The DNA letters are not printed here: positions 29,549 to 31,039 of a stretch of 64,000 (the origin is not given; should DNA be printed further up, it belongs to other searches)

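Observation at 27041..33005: Complete riboswitch-controlled B12 uptake operon including a BtuG-like beta-propeller lipoprotein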

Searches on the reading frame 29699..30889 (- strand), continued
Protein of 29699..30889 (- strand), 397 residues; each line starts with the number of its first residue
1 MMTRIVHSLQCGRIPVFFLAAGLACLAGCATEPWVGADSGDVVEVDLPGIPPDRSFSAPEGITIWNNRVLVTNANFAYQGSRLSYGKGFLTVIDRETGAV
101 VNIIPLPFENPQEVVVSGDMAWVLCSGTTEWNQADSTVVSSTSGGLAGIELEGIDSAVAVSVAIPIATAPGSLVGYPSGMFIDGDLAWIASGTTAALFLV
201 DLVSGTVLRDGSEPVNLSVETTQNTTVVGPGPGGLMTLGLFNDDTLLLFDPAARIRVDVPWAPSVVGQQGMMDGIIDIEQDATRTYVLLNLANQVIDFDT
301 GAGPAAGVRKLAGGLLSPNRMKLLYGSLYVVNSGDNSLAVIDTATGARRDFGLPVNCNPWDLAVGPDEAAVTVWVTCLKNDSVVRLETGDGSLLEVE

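Call 45: search_solved_structures(query=P0162, max_evalue=0.01, show_alignments=3)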
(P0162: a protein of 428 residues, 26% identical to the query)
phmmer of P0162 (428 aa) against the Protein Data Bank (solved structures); distinct sequences matched with E-value up to 0.01: 25.
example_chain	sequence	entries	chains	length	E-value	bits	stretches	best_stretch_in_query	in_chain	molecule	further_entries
1l0q_A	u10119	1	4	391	4.9e-60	207.2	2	30-200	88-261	Surface layer protein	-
5c2v_B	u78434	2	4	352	6.8e-26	94.8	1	60-250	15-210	HYDRAZINE SYNTHASE BETA SUBUNIT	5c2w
3vgz_A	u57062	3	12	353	3.5e-12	49.6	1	69-163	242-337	Uncharacterized protein YncE | PQQ-dependent catabolism-associated beta-propeller protein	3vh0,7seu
3bws_A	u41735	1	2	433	2.5e-08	37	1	67-250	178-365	protein Lp49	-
6tv2_A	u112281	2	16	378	2.7e-08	36.9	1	69-243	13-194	Protein NirF | Protein NirF,Protein NirF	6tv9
3u4y_A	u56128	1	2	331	7.4e-08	35.4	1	93-203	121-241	uncharacterized protein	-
6r60_A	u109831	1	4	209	7.5e-07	32.1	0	144-243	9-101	WD-40 repeat protein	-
5yzv_A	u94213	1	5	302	4.2e-06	29.6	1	65-263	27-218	Probable serine/threonine-protein kinase PkwA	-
3fgb_A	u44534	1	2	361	1.3e-05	28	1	75-216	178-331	uncharacterized protein Q89ZH8_BACTN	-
6r5y_A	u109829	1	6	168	2.7e-05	27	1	144-246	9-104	WD-40 repeat protein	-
9eh1_W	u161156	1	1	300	3.1e-05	26.7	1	80-199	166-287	Superkiller complex protein 8, N-terminally processed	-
6gmh_W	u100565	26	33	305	3.3e-05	26.7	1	80-199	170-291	WD repeat-containing protein 61 | WDR61 | Superkiller complex protein 8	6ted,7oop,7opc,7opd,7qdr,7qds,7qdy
3ow8_A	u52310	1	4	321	4e-05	26.4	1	66-199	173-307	WD repeat-containing protein 61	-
6rtd_A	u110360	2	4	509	4.8e-05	26.1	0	73-217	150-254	Cytochrome c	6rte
4r40_A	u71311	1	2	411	6e-05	25.8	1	147-296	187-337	Protein TolB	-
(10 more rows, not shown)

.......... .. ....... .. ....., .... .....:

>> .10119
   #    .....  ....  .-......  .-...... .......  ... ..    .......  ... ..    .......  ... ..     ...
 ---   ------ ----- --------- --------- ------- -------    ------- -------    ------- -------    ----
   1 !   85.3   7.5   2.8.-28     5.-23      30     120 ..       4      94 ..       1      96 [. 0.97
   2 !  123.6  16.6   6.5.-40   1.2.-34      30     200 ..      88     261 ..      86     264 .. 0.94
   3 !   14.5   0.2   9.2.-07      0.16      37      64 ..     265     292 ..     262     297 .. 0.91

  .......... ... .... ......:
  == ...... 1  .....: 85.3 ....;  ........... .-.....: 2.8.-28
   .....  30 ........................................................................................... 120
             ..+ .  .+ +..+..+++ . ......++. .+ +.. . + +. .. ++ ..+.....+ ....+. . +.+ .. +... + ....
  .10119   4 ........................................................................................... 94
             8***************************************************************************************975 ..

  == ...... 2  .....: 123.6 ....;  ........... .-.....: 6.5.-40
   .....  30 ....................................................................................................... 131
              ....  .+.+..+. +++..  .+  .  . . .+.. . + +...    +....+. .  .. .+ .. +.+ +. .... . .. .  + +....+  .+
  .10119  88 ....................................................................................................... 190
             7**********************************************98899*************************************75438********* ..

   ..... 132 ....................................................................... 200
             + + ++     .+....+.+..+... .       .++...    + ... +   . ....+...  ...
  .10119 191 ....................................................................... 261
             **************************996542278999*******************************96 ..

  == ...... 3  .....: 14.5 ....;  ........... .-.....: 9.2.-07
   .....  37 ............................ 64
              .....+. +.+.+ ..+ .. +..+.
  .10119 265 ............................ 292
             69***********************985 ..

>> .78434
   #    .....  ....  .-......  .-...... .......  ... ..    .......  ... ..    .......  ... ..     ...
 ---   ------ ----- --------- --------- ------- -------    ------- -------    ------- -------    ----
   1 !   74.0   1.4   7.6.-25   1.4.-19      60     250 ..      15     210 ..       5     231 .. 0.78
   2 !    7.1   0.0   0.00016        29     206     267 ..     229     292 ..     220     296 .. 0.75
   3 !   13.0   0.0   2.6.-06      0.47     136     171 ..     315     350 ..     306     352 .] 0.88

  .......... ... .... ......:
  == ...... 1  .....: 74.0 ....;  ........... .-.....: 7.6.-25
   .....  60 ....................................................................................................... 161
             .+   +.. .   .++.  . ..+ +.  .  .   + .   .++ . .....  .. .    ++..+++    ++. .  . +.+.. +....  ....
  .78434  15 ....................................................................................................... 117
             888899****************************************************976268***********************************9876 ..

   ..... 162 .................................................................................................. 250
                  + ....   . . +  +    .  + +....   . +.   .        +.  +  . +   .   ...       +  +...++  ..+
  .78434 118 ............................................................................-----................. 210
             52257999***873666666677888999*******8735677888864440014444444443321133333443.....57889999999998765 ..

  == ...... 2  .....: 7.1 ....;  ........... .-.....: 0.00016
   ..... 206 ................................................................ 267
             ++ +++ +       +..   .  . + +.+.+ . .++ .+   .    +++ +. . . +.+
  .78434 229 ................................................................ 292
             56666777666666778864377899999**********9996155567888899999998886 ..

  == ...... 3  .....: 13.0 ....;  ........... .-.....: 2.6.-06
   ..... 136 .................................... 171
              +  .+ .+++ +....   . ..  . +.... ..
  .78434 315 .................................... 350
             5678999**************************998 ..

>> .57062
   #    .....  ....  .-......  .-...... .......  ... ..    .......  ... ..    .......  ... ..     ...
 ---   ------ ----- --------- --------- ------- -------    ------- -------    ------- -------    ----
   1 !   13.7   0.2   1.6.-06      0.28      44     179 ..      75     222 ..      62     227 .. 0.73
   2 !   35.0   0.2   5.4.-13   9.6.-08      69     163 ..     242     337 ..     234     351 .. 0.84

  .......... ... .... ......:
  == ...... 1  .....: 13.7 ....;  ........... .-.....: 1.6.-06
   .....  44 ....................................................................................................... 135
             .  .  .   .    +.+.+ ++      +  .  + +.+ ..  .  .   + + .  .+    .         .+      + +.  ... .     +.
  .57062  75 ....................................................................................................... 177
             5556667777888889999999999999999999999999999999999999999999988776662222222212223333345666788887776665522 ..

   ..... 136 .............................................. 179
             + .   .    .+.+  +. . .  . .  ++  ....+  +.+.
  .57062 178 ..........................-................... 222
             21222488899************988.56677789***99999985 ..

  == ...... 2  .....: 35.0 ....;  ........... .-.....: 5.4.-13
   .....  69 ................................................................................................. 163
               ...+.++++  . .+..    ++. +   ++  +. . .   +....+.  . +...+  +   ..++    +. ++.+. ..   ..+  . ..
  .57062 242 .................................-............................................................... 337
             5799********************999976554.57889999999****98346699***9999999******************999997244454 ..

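Call 53: find_encoding_contigs(protein=P0016, flank=7000, max_places=3)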
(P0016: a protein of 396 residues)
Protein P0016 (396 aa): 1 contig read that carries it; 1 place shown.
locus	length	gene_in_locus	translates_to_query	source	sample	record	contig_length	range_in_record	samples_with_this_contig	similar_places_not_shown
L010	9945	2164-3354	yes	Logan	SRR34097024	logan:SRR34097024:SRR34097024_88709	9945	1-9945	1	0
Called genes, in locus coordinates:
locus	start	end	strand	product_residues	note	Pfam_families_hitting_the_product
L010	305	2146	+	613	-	PF07715:Plug (weak), PF00593:TonB_dep_Rec_b-barrel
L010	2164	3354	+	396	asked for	-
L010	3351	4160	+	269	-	PF01497:Peripla_BP_2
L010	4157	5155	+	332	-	PF01032:FecCD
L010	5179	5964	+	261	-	PF00005:ABC_tran, PF13304:AAA_21 (weak)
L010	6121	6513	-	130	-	-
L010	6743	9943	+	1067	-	?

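Call 54: find_encoding_contigs(protein=P0025, flank=7000, max_places=3)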
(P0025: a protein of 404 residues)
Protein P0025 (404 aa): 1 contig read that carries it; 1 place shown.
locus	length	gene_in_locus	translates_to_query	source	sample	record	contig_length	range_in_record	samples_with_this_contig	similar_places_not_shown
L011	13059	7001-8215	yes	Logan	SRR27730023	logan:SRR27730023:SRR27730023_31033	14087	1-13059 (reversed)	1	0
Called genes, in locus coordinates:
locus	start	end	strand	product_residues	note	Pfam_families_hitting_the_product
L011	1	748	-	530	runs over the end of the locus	PF01565:FAD_binding_4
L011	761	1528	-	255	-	PF04962:KduI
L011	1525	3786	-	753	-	PF00923:TAL_FSA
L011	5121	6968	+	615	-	PF07715:Plug, PF00593:TonB_dep_Rec_b-barrel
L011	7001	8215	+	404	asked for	-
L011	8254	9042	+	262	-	PF01497:Peripla_BP_2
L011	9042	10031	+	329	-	PF01032:FecCD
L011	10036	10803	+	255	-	PF00005:ABC_tran, PF13304:AAA_21 (faint)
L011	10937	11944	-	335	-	PF06467:zf-FCS (faint), PF00142:Fer4_NifH (faint), PF02374:ArsA_ATPase (faint), PF10609:ParA (weak), PF13614:AAA_31, PF01656:CbiA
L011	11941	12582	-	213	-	-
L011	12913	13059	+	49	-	?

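Call 55: find_encoding_contigs(protein=P0010, flank=7000, max_places=2)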
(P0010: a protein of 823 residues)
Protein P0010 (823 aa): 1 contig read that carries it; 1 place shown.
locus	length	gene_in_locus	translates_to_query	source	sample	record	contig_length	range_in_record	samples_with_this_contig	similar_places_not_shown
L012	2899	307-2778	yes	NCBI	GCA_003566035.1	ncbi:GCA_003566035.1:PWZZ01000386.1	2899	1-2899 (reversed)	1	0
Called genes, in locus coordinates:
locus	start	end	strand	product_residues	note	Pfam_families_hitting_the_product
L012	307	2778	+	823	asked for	-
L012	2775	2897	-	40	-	?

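Call 56: find_encoding_contigs(protein=P0030, flank=7000, max_places=2)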
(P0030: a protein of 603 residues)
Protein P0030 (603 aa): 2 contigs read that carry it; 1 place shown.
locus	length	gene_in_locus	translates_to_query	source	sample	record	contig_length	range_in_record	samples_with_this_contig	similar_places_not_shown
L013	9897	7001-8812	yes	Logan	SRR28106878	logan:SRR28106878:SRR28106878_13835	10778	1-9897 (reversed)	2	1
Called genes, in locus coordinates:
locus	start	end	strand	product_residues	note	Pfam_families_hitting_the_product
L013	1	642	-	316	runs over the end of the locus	PF09995:MPAB_Lcp_cat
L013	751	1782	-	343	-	PF01180:DHO_dh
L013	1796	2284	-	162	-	-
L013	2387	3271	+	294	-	PF01497:Peripla_BP_2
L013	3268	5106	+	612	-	PF01032:FecCD, PF00005:ABC_tran, PF02463:SMC_N (faint), PF13304:AAA_21 (weak)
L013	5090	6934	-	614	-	PF07715:Plug, PF00593:TonB_dep_Rec_b-barrel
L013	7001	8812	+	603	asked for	PF13360:PQQ_2 (faint)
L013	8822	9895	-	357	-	?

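Call 57: find_encoding_contigs(protein=P0050, flank=7000, max_places=2)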
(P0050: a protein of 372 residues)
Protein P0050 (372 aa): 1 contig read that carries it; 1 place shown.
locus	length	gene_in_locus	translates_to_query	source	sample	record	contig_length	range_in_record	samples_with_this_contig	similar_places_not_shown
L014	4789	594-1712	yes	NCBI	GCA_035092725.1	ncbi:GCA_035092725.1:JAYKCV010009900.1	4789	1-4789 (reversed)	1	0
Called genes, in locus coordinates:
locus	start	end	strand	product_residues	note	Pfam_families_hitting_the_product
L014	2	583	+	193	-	?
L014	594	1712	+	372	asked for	-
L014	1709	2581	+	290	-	PF01497:Peripla_BP_2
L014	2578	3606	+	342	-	PF01032:FecCD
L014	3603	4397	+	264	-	PF00005:ABC_tran, PF13304:AAA_21 (faint)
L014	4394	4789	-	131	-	?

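Call 58: find_encoding_contigs(protein=P0060, flank=7000, max_places=2)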
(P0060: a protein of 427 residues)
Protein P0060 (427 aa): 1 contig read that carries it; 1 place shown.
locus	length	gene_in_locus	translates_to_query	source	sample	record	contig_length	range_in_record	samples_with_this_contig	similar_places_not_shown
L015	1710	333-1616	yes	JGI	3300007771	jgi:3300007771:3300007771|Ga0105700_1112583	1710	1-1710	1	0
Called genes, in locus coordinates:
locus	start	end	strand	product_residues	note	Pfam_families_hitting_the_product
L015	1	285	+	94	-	?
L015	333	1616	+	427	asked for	-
